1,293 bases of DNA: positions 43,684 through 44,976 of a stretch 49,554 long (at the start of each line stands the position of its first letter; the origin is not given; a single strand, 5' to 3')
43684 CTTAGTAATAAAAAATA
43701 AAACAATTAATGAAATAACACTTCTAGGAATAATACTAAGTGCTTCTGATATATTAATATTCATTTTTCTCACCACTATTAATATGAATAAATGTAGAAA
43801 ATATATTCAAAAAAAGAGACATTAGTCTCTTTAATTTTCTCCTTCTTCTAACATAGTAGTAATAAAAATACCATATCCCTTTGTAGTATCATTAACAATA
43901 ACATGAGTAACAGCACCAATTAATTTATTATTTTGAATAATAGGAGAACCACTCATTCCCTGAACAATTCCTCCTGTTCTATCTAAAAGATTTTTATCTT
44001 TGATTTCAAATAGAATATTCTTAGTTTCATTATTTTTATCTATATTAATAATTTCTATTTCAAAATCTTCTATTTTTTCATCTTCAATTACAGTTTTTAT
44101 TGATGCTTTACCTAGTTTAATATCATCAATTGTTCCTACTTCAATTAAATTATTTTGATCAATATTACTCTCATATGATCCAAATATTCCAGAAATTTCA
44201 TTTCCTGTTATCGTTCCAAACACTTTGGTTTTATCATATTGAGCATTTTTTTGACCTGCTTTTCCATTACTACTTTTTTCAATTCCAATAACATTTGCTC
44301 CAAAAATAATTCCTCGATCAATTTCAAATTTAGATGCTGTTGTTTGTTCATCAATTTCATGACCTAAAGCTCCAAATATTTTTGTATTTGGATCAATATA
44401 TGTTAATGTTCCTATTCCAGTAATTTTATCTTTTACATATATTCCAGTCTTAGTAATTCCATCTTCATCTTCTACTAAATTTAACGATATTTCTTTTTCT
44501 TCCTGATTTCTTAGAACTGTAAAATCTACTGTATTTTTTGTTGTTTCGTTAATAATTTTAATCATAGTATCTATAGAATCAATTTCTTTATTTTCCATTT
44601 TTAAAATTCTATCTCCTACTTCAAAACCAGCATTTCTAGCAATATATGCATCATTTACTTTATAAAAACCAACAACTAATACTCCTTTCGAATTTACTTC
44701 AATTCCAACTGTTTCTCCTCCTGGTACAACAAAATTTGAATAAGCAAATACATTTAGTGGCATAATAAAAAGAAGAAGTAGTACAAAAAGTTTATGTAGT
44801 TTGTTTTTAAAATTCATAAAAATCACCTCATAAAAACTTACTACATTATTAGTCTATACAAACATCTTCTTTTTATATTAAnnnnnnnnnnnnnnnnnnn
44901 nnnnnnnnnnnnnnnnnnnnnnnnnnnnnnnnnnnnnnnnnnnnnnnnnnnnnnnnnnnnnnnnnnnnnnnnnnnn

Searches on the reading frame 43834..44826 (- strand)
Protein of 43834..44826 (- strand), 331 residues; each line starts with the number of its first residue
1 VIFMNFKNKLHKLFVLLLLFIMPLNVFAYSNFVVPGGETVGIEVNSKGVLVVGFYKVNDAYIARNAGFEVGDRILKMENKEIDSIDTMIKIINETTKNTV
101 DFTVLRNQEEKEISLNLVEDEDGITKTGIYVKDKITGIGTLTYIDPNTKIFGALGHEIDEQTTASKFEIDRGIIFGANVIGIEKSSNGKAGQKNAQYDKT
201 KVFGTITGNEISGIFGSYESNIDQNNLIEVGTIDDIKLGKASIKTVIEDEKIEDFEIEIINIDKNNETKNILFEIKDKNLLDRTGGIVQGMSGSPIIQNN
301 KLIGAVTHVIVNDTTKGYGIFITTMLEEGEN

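Call 92: find_related_loci(query=window:43834-44826:-, collection=metagenome_contigs, flank=7000)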
Query window:43834-44826:- (331 aa) in metagenome_contigs; peptide patterns used: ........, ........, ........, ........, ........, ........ (x = any residue, [..] = any of these).
415 stretches matched a pattern; 204 encode a relative of the query (tblastn E <= 1e-3); the best 80 are kept; 80 distinct loci.
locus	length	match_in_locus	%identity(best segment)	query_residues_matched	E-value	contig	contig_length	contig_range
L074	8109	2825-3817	79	1-331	2e-165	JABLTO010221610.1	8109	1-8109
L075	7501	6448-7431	81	3-331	2e-155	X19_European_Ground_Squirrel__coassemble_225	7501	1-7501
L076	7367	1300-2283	69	3-331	4e-146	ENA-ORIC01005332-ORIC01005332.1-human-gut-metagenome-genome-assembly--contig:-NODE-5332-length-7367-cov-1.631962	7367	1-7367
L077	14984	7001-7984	69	3-331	1e-145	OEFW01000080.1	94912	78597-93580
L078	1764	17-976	70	10-331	3e-157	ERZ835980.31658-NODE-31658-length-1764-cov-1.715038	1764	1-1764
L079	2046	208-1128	71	25-331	2e-151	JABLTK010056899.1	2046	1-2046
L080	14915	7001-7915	65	25-330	2e-126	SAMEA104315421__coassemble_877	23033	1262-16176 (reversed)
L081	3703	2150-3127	63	3-330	5e-129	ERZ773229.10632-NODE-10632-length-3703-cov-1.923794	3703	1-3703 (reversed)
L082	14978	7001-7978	63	3-330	5e-126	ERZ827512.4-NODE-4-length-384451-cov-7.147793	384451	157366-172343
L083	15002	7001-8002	59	2-330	3e-125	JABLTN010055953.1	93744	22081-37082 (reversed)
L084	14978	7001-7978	62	3-330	5e-125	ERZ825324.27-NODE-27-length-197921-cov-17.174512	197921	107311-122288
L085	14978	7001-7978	62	3-330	4e-125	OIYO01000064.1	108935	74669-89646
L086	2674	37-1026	62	3-330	2e-130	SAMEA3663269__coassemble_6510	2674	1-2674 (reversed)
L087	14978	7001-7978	62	3-330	1e-124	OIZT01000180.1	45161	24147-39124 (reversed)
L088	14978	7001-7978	62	3-330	2e-124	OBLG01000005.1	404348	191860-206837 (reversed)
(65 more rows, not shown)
